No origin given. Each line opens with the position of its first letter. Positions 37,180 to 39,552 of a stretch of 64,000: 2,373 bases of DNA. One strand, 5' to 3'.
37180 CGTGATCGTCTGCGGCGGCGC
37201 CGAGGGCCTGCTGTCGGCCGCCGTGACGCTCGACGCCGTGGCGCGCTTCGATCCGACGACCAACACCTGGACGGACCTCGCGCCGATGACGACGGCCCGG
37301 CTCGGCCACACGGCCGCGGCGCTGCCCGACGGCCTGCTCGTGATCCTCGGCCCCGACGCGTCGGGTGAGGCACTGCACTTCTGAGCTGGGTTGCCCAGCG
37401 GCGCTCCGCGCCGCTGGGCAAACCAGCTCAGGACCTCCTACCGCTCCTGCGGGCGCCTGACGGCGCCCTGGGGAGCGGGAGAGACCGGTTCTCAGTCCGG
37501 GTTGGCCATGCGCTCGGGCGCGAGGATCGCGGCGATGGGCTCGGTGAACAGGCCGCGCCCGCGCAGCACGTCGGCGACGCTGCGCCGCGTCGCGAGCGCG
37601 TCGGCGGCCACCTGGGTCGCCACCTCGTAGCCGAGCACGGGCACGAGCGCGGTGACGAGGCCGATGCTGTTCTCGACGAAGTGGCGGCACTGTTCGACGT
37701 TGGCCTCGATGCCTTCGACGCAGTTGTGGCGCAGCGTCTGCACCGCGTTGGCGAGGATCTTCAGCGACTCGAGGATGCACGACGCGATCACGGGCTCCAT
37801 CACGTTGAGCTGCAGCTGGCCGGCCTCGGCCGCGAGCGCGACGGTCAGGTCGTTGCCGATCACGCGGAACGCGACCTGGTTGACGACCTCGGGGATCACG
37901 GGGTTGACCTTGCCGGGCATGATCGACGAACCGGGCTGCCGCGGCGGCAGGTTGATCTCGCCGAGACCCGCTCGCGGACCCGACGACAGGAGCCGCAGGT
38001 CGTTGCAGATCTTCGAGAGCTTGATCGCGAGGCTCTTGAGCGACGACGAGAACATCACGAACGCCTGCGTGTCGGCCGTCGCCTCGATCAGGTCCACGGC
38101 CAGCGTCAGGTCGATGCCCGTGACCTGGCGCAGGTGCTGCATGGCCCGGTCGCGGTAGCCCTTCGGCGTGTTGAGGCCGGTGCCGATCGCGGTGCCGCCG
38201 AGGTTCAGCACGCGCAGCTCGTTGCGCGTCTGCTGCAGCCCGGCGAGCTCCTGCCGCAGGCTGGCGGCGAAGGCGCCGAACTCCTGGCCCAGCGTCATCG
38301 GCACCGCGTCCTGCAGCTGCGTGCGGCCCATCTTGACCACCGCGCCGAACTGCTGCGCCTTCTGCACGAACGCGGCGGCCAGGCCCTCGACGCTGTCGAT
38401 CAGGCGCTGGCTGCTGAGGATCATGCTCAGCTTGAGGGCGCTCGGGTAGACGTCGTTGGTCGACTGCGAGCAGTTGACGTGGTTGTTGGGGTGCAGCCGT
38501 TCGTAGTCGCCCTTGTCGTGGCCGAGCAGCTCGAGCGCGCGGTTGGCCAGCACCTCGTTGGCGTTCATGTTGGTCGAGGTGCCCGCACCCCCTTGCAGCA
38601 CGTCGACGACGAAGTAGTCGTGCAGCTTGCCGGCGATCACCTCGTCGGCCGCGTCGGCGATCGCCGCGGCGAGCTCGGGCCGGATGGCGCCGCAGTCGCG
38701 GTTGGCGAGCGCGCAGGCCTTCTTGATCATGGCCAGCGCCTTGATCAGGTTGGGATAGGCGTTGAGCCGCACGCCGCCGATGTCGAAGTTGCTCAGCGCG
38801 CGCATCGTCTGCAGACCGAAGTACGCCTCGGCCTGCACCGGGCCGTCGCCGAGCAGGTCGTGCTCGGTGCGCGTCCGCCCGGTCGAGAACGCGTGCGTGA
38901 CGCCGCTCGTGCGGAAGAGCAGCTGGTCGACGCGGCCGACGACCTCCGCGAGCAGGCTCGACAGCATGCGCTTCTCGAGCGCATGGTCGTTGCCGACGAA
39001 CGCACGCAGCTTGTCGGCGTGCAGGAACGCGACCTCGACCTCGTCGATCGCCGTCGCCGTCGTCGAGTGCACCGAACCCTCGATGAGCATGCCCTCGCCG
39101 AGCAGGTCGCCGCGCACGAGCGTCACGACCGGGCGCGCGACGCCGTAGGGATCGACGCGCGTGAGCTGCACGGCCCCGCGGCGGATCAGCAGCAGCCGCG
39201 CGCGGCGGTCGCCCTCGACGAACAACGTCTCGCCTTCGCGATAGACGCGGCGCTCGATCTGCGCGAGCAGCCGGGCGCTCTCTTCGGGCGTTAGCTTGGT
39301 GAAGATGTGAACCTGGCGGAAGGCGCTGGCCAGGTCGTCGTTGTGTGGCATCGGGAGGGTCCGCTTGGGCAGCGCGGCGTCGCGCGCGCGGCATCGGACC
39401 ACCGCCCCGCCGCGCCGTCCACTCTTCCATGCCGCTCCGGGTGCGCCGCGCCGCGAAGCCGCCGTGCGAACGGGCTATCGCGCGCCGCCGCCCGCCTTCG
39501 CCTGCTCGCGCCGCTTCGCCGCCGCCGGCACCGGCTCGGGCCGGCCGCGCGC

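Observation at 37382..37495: Conserved structured element of about 113 nt starting exactly at the stop codons of two secreted-protein genes (second copy 57791-57902, minus strand)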

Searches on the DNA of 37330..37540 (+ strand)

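Call 29: search_rna_families(source=window, start=37330, end=37540, threshold=evalue, max_evalue=10)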
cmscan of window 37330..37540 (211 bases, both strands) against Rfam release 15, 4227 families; matches with E-value up to 10: 55.
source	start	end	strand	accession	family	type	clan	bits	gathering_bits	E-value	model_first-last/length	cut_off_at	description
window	37376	37436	+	RF00784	mir-486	Gene; miRNA;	-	34.4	69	1.9e-06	1-68/68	no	mir-486 microRNA precursor family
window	37376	37436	-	RF00784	mir-486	Gene; miRNA;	-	32.3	69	7.3e-06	1-68/68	no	mir-486 microRNA precursor family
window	37379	37433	+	RF03852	mir-610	Gene; miRNA;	-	26.3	90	0.0008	1-75/75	no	mir-610 microRNA precursor family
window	37383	37427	-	RF04230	mir-9261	Gene; miRNA;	-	24.7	86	0.005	1-92/92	no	mir-9261 microRNA precursor family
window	37376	37436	+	RF03581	mir-4878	Gene; miRNA;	-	24.2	100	0.0051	1-73/73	no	mir-4878 microRNA precursor family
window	37376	37435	-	RF04201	MIR7510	Gene; miRNA;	-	23.6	93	0.014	1-79/79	no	MIR7510 microRNA precursor family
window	37379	37433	-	RF03296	MIR8788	Gene; miRNA;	-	22.1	124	0.1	1-138/138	no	MIR8788 microRNA precursor family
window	37382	37430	+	RF00711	mir-449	Gene; miRNA;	CL00087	21.9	60.4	0.011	1-86/86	no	mir-449 microRNA precursor family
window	37382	37430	+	RF03292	mir-1301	Gene; miRNA;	-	21.8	63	0.093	1-80/80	no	mir-1301 microRNA precursor family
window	37378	37433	+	RF03438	mir-1956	Gene; miRNA;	-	21.7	95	0.066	1-65/65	no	mir-1956 microRNA precursor family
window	37378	37434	-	RF00719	mir-326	Gene; miRNA;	-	20.9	66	0.069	1-95/95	no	mir-326 microRNA precursor family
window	37376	37436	-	RF03644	mir-2064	Gene; miRNA;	-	20.1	100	0.037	1-70/70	no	mir-2064 microRNA precursor family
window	37380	37432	+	RF00981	mir-939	Gene; miRNA;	-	19.9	84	0.31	1-82/82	no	mir-939 microRNA precursor family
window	37373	37435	+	RF03624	mir-5345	Gene; miRNA;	-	19.5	95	0.074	1-76/76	no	mir-5345 microRNA precursor family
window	37404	37482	-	RF00957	mir-663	Gene; miRNA;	-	19.5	75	0.49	1-90/90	no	mir-663 microRNA precursor family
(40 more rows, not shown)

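Call 30: build_rna_model(alignment_id=A3)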
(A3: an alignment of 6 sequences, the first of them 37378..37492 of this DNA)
Model R1 built from alignment A3 (6 sequences, 118 columns); structure: RNAalifold consensus.
model positions 100; base pairs 37; branch points 1; effective number of sequences 0.75; information 0.591 bits per position. Calibrated on 0.2 Mb of random sequence (short: E-values are rough).
structure used (alignment columns):
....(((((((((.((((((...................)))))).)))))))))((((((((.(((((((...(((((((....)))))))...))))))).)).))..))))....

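Call 31: search_with_rna_model(model_id=R1, sources=[window, L001, L002, L003, L004, L005, L006], max_evalue=10, filters=off)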
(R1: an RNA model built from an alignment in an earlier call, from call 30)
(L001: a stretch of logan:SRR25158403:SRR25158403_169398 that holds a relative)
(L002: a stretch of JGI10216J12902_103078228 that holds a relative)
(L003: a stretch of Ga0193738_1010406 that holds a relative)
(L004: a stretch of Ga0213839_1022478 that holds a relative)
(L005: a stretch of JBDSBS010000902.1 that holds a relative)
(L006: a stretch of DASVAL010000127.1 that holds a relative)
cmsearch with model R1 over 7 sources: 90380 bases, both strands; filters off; matches with E-value up to 10: 147.
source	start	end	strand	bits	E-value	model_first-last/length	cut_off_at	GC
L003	1104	1203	+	107.9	9e-21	1-100/100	no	0.71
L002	665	761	+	103.1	9.7e-20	1-100/100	no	0.67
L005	2907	3020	-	99.2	6.3e-19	1-100/100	no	0.71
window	37379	37494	+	97.5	1.5e-18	1-100/100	no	0.72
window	57791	57905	-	97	1.9e-18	1-100/100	no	0.68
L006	3514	3612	-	95.4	4e-18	1-100/100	no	0.71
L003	1140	1227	-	34.5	3.1e-05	1-100/100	no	0.73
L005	2871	2972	+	33.4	5.3e-05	1-100/100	no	0.69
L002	573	703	-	26.6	0.0014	1-100/100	no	0.7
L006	3496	3577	+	24.1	0.0049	1-100/100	no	0.68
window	57851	57974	+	22.9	0.0088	1-100/100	no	0.66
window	37435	37483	-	22.8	0.0091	44-90/100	no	0.78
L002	705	750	-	22.2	0.013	44-90/100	no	0.76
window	37326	37433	-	20.8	0.024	1-100/100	no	0.71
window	57802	57849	+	20.8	0.025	44-90/100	no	0.77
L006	3578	3606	+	14.2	0.62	7-35/100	no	0.86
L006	7716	7781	+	14.1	0.65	1-100/100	no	0.68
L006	3936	4019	+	13.3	0.93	1-100/100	no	0.71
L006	3430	3493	-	12.8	1.2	1-100/100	no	0.72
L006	7425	7543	-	12.2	1.6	1-100/100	no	0.71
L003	1109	1139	-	11.9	1.9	6-36/100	no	0.71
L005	555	639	+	11.3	2.5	1-100/100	no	0.68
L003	209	331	+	10.8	3.2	1-100/100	no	0.72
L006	316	381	+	10.8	3.3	1-100/100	no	0.77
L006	7661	7757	-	10.6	3.5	1-100/100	no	0.73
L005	201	299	-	10.5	3.8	1-100/100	no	0.7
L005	7298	7360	+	10.5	3.8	1-100/100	no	0.75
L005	1128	1194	-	10.3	4.2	46-88/100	no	0.7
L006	2988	3060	-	10.2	4.3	1-100/100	no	0.7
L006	4563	4633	+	10.2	4.3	1-100/100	no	0.55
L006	2883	2967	+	10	4.8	1-100/100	no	0.73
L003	580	615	-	9.7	5.5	46-87/100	no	0.81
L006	4367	4449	+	9.6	5.7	1-100/100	no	0.7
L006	2232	2324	+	9.6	5.8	1-100/100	no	0.7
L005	5656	5787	+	9.5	6.1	1-100/100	no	0.67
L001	2771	2801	+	9.4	6.5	5-37/100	no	0.77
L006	3456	3495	+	9.2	7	46-88/100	no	0.77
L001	2721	2790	-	8.9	8.1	1-100/100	no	0.71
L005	3752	3827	-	8.7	8.8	1-100/100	no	0.66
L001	54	130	+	8.7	8.8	1-100/100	no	0.74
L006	4498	4574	-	8.6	9.4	1-100/100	no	0.7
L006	1867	1945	-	8.5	9.7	1-100/100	no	0.76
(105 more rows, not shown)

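Call 42: search_with_rna_model(model_id=R1, sources=[L007, L008, L009, L010], max_evalue=0.5, filters=off)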
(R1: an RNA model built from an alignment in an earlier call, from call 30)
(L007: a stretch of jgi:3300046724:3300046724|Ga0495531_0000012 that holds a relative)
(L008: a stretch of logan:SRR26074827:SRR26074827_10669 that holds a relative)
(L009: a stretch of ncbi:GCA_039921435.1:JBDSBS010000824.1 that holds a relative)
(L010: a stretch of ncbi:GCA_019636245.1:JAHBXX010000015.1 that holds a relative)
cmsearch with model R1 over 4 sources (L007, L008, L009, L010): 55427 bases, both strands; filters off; matches with E-value up to 0.5: 13.
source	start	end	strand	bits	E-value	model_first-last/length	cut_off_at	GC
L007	11492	11585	+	36.2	8.2e-06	1-100/100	no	0.7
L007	11493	11586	-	17.4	0.08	1-100/100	no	0.7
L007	9853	9917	-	15.7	0.18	1-100/100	no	0.74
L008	8074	8138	-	15.7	0.18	1-100/100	no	0.74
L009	6710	6812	+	15.5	0.2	1-100/100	no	0.72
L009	4731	4823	+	15.1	0.24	1-100/100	no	0.62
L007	5882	5970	-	14.8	0.28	1-100/100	no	0.72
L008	4103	4191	-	14.8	0.28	1-100/100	no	0.72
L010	14673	14775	+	14.6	0.3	1-100/100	no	0.69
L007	6903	6968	+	13.9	0.43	1-100/100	no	0.74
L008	5124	5189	+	13.9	0.43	1-100/100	no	0.74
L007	13729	13846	-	13.9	0.44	1-100/100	no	0.75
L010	15072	15157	+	13.7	0.47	1-100/100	no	0.72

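Call 68: search_with_rna_model(model_id=R1, sources=[L015, L016, L017, L018, L019, L020, L021, L022, L023, L024, L025, L026, L027, L028, L029, L030, L031, L032, L033, L034, L035, L036, L037, L038, L039, L040, L041, L042, L043, L044, L045, L046, L047, L048, L049, L050, L051, L052, L053, L054, L055, L056, L057, L058, L059, L060, L061, L062, L063, L064, L065, L066, L011, L013, L014], max_evalue=0.01)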
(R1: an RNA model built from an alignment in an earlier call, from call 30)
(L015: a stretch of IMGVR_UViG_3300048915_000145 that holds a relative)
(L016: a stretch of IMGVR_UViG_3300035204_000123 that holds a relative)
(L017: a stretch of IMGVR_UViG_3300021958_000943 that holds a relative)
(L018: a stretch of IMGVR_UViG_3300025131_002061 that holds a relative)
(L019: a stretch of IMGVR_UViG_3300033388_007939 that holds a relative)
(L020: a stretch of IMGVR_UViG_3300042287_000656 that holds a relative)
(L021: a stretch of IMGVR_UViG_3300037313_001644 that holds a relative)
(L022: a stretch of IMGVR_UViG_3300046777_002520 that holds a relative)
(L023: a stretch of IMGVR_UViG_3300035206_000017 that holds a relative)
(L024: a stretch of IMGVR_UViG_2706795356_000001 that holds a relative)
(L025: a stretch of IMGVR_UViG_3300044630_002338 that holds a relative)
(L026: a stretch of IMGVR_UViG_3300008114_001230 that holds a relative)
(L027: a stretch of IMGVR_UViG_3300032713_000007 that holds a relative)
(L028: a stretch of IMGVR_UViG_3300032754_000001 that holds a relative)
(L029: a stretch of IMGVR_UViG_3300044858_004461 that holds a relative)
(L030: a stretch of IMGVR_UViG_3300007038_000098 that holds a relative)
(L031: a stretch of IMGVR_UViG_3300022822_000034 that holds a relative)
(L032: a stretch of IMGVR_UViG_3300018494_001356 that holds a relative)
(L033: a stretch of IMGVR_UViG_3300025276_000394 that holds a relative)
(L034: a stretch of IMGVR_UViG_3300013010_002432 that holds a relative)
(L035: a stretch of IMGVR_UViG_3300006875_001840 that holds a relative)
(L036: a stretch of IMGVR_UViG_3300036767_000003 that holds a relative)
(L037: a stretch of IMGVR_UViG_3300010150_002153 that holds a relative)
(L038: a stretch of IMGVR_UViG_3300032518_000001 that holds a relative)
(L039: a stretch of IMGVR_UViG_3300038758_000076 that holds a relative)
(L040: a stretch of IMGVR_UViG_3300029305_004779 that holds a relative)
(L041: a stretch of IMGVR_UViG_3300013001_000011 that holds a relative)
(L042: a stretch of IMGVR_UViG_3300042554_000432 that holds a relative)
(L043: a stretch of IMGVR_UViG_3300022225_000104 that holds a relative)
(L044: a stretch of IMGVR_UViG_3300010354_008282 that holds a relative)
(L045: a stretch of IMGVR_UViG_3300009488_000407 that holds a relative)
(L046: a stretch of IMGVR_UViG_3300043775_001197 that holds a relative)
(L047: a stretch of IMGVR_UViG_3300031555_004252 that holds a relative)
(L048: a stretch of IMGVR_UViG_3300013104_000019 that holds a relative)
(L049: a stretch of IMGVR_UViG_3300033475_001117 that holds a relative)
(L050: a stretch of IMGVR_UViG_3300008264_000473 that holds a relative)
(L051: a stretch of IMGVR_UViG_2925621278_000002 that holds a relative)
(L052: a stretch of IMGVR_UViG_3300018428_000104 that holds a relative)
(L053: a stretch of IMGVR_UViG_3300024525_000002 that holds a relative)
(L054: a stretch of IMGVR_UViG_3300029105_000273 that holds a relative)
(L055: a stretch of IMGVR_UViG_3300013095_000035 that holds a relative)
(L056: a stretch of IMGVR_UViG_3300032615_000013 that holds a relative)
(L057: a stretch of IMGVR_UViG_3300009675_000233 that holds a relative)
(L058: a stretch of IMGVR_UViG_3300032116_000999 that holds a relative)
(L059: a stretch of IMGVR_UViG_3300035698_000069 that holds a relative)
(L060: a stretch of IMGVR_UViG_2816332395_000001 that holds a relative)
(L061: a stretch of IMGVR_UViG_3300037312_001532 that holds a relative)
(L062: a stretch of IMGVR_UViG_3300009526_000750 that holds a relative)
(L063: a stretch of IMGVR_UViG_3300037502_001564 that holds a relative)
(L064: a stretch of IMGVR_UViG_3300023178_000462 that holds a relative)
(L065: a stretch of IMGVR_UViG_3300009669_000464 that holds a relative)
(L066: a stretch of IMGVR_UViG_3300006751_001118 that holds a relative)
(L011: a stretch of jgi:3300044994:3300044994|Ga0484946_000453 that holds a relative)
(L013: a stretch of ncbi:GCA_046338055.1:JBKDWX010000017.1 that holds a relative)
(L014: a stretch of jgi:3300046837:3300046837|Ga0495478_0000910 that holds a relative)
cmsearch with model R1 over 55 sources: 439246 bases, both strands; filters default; matches with E-value up to 0.01: 0.
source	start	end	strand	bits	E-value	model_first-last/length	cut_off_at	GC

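Call 83: search_dna_similar(query=window:37379-37494:+, collection=plasmids, mode=distant, max_evalue=0.01, max_rows=10)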
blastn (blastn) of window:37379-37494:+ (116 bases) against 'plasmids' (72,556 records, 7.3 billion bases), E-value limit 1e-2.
No match.

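Call 84: search_dna_similar(query=window:37379-37494:+, collection=phages, mode=distant, max_evalue=0.01, max_rows=10)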
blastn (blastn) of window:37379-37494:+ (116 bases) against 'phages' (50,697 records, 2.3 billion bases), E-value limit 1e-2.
No match.
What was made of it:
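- Tried and rejected: Searches of plasmid and phage collections gave no match (calls 83, 84).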

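Call 92: search_with_rna_model(model_id=R1, sources=[L067, L068, L070, L071, L072], max_evalue=0.05, filters=off)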
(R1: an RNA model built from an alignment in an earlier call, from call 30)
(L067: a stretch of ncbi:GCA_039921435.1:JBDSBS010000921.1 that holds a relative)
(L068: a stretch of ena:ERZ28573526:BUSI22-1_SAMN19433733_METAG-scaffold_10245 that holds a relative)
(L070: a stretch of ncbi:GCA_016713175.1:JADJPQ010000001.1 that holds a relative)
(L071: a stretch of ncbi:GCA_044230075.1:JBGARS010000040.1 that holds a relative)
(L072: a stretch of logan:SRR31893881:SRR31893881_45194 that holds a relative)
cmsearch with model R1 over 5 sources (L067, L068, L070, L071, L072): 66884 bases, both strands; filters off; matches with E-value up to 0.05: 0.
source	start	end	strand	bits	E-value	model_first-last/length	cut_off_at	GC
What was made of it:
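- The covariance model R1 scores the six type-1 copies at 95-108 bits and finds nothing else in the loci it was run on (calls 31, 42, 68, 92).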

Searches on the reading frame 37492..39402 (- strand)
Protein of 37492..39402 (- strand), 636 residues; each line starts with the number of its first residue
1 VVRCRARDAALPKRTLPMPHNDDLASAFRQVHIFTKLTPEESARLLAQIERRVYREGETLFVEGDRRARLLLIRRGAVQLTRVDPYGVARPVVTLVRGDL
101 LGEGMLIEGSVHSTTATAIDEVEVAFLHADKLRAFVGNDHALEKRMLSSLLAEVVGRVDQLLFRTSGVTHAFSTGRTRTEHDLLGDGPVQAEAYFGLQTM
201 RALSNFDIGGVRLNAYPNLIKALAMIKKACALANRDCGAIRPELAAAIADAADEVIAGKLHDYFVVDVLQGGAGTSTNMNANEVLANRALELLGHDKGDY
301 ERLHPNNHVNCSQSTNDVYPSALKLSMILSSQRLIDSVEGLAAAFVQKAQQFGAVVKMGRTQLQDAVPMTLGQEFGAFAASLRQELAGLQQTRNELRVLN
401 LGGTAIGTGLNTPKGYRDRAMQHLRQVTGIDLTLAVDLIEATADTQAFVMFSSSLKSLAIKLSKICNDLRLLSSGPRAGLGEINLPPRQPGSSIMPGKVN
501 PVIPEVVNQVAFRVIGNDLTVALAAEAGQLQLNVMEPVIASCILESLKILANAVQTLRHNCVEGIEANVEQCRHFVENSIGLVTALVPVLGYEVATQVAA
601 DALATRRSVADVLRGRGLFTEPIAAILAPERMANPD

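Call 11: search_protein_families(library=pfam, proteins=[window:37492-39402:-], max_evalue=0.01)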
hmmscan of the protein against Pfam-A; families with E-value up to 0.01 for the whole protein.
window:37492-39402:- (636 aa): 3 families
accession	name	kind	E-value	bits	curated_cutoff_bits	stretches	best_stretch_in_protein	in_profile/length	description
PF00206.25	Lyase_1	-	8.1e-91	305.1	27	1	189-516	5-312/312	Lyase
PF00027.35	cNMP_binding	-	1.2e-14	54.4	27.5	1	52-137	2-87/89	Cyclic nucleotide-binding domain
PF10415.14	FumaraseC_C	-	1.1e-12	48.7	32.5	1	582-633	1-53/54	Fumarase C C-terminus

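Call 14: find_encoding_contigs(protein=window:37492-39402:-, flank=10000, max_places=6)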
Protein window:37492-39402:- (636 aa): no gene with exactly this product is on record in the collection.
